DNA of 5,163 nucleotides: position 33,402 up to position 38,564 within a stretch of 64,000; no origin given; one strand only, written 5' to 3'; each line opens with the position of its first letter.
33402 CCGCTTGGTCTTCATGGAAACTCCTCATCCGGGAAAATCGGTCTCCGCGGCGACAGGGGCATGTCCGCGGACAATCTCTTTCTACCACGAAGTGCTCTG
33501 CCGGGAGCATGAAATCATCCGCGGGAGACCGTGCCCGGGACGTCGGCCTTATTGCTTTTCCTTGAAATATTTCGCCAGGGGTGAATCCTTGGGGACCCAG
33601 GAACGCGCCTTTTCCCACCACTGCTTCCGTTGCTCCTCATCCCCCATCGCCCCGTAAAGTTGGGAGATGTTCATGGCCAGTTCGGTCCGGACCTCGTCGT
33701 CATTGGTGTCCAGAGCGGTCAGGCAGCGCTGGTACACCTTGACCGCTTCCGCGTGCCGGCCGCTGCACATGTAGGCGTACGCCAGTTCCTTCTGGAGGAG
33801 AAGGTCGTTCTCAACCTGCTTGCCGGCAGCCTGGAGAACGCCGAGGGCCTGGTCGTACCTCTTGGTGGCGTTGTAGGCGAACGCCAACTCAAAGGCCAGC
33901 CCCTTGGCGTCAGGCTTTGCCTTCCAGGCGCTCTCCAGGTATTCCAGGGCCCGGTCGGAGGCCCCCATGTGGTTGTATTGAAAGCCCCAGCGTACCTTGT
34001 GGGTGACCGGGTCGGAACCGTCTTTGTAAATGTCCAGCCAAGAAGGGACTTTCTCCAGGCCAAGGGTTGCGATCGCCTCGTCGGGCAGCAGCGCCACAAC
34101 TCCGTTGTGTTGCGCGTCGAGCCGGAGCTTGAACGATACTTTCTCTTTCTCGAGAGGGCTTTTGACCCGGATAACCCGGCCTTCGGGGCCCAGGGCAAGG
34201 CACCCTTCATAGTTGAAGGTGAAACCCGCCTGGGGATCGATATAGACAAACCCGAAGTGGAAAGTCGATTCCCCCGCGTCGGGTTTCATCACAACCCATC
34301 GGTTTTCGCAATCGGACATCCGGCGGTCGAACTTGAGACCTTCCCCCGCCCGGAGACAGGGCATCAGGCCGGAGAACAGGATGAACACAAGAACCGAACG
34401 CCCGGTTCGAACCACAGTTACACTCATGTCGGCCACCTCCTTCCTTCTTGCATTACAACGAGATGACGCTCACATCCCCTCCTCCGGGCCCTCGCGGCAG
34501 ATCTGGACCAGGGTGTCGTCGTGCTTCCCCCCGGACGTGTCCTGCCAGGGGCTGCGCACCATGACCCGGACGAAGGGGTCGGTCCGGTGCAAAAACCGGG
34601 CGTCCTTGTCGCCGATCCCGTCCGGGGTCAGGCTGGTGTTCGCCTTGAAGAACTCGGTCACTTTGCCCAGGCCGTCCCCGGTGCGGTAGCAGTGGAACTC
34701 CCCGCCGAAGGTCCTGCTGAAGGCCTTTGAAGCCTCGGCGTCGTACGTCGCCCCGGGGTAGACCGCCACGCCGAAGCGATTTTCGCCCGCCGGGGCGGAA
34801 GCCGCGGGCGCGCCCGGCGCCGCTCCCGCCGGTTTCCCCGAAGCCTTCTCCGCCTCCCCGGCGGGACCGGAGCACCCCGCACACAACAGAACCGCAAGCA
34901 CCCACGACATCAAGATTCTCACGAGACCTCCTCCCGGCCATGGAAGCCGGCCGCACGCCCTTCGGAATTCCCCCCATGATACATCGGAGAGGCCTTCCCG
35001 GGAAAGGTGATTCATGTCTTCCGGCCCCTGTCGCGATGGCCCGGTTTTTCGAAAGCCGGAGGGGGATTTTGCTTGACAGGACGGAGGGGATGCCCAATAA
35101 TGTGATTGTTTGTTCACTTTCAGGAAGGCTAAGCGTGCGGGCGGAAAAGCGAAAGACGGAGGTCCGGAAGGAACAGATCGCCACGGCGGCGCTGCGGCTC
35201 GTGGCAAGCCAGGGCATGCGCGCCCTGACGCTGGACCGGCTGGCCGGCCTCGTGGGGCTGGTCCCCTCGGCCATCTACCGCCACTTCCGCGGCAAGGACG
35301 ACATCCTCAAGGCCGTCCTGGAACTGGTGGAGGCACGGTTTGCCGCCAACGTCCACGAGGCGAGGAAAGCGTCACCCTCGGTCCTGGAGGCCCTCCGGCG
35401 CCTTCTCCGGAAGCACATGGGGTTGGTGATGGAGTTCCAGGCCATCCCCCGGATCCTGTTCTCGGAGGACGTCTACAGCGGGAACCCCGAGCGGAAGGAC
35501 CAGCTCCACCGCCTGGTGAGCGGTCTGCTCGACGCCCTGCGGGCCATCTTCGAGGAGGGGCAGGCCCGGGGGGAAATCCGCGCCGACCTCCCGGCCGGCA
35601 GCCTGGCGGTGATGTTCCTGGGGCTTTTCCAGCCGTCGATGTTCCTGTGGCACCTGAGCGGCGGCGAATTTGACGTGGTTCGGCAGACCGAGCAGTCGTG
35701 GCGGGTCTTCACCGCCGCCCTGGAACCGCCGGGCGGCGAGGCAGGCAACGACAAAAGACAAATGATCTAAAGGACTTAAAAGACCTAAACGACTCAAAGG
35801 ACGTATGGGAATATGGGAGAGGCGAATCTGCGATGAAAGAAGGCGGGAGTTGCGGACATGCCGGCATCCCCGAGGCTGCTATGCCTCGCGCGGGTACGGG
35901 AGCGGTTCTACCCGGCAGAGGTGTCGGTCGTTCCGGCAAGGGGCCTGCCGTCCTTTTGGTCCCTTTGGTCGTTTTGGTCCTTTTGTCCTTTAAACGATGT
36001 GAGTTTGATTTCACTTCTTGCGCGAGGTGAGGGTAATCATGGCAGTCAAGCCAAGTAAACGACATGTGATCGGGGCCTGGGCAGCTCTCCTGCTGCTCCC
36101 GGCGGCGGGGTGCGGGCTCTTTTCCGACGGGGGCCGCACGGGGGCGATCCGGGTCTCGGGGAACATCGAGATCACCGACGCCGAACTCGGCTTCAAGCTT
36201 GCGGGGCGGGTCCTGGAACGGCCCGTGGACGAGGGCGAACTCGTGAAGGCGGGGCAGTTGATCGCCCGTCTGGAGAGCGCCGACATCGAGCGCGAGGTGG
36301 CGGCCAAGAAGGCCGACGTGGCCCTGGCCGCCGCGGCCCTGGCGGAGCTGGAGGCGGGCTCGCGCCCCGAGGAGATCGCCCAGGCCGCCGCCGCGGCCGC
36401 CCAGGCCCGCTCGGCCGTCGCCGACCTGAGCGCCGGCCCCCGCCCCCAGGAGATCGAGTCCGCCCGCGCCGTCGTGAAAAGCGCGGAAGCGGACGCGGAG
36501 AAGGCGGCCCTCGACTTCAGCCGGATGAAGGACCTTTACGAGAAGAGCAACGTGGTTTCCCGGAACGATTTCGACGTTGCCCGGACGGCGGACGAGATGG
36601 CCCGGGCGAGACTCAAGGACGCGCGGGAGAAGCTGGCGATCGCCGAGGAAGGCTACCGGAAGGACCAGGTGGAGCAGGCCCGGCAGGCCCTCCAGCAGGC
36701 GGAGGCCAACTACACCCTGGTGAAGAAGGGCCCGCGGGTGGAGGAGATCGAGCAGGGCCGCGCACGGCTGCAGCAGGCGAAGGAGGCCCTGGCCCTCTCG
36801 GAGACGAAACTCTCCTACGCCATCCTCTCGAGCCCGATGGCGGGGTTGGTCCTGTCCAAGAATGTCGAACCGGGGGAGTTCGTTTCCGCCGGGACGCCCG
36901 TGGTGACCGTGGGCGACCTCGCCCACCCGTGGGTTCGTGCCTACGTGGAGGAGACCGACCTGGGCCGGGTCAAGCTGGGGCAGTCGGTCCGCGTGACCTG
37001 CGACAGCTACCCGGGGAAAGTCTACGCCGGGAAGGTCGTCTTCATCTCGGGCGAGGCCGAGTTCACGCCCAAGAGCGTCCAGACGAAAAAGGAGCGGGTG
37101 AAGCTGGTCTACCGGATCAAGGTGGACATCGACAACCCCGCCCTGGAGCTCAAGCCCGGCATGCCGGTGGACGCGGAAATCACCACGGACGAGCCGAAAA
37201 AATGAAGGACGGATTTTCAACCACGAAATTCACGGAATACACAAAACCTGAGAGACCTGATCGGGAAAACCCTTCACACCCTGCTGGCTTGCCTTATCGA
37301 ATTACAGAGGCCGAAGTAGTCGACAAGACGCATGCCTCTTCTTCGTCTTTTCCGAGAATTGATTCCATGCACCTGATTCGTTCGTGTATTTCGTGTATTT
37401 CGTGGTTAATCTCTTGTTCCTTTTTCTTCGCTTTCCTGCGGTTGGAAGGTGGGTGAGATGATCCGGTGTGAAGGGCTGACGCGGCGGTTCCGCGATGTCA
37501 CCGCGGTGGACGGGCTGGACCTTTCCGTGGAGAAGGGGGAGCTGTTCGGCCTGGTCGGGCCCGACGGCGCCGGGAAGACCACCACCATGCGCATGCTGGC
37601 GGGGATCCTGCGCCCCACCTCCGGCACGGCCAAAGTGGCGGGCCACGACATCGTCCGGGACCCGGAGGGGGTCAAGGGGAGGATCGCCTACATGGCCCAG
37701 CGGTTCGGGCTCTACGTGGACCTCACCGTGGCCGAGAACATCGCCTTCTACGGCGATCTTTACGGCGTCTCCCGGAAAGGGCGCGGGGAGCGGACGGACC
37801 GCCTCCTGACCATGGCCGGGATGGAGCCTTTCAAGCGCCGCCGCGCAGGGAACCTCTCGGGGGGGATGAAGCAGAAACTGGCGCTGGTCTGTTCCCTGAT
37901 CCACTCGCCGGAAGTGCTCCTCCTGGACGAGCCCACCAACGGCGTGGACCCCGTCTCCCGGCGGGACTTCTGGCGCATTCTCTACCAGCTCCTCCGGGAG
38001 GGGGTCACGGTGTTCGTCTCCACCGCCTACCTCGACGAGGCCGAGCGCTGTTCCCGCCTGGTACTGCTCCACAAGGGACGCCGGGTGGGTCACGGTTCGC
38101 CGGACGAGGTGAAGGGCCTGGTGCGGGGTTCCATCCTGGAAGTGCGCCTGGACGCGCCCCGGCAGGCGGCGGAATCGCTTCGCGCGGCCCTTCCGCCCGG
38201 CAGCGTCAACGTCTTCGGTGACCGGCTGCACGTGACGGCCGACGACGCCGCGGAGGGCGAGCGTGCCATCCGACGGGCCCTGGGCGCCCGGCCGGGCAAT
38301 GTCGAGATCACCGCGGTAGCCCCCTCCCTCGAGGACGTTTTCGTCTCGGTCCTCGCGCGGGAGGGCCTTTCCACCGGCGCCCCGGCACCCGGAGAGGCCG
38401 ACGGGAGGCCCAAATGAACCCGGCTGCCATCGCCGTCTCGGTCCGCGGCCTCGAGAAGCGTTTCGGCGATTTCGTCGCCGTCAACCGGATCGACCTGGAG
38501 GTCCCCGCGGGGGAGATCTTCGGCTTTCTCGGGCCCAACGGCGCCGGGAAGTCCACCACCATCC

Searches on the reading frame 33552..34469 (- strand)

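Call 68: search_protein_families(library=pfam, proteins=[window:33552-34469:-], max_evalue=0.001)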
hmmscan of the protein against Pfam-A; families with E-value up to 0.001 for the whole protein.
window:33552-34469:- (306 aa): 12 families
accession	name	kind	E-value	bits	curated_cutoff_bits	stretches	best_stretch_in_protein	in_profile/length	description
PF13428.12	TPR_14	-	1.5e-10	41.1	23.5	1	225-265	3-42/44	Tetratricopeptide repeat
PF14559.12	TPR_19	-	5e-10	40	25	1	169-224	5-60/68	Tetratricopeptide repeat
PF13181.12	TPR_8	-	1.1e-06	28.7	25.7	0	229-251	7-29/34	Tetratricopeptide repeat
PF13176.12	TPR_7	-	1.4e-06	28.3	27.9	1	228-258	4-33/36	Tetratricopeptide repeat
PF13424.12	TPR_12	-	6.2e-06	26.7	30.1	0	228-279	8-62/77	Tetratricopeptide repeat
PF14561.12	TPR_20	-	9e-06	26.4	25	0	172-212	5-45/90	Tetratricopeptide repeat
PF24575.1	TPR_Slam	-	1.5e-05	25.8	35.2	0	130-208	20-100/104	Surface lipoprotein assembly modifier, N-terminal TPR repeats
PF00515.34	TPR_1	-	7.7e-05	22.8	27.8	0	228-251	6-29/34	Tetratricopeptide repeat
PF07719.23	TPR_2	-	0.00016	22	27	0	228-251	6-29/34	Tetratricopeptide repeat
PF03704.23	BTAD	-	0.00042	21.1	22.1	0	203-255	76-128/146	Bacterial transcriptional activator domain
PF23914.1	TPR_CcmH_CycH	-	0.00087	19.6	42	1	168-259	63-157/158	Cytochrome c-type biogenesis protein H TPR domain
PF13432.12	TPR_16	-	0.00092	20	32.7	0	171-215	13-57/65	Tetratricopeptide repeat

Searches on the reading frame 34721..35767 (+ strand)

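Call 68: search_protein_families(library=pfam, proteins=[window:34721-35767:+], max_evalue=0.001)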
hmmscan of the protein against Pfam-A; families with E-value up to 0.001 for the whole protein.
window:34721-35767:+ (349 aa): 6 families
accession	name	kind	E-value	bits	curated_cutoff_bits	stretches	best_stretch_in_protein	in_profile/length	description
PF00440.29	TetR_N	-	9.7e-11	41.7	24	1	155-199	3-47/47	Bacterial regulatory proteins, tetR family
PF08359.16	TetR_C_4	-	2e-06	28.4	21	1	206-330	7-130/133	YsiA-like protein, C-terminal region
PF17932.6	TetR_C_24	-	2.7e-06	28.1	26.4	1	220-330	3-110/114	Tetracyclin repressor-like, C-terminal domain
PF16859.10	TetR_C_11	-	1.3e-05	25.9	32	1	252-302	38-89/113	Tetracyclin repressor-like, C-terminal domain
PF16925.10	TetR_C_13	-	6.6e-05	23.7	27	1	255-310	38-93/109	Tetracyclin repressor-like, C-terminal domain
PF17938.6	TetR_C_29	-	8.2e-05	23.2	26.2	1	223-301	3-82/119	Tetracyclin repressor-like, C-terminal domain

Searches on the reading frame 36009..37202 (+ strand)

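Call 19: search_protein_families(library=pfam, proteins=[window:36009-37202:+])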
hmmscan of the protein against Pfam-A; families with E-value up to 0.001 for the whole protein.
window:36009-37202:+ (398 aa): 2 families
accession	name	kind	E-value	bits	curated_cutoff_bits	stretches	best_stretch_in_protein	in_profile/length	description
PF16576.10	HlyD_D23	-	3.3e-24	85.8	30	1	227-385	55-212/214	Barrel-sandwich domain of CusB or HlyD membrane-fusion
PF13437.12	HlyD_3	-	1.9e-23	83.6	22.2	1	273-384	2-106/106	HlyD family secretion protein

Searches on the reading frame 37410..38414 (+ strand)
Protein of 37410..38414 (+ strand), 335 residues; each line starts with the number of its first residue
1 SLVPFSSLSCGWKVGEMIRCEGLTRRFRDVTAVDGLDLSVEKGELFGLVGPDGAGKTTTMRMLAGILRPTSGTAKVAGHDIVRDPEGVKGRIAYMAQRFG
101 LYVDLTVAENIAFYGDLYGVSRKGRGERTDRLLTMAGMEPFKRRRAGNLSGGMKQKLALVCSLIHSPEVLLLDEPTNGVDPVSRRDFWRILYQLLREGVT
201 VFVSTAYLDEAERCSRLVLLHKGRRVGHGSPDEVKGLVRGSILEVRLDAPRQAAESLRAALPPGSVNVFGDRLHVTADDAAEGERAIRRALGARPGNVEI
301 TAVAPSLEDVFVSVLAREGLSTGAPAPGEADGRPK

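Call 19: search_protein_families(library=pfam, proteins=[window:37410-38414:+])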
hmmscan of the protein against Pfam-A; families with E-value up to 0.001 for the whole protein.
window:37410-38414:+ (335 aa): 3 families
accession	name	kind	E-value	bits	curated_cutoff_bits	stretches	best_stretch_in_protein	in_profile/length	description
PF00005.33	ABC_tran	-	5.3e-31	108.5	25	1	34-177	2-137/137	ABC transporter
PF13304.12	AAA_21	-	4.7e-10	40.5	27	1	145-205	234-297/304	AAA domain, putative AbiEii toxin, Type IV TA system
PF13732.12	DrrA1-3_C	-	0.00026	22.1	27.4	1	229-314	1-80/81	ATP-binding protein DrrA1-3-like, C-terminal domain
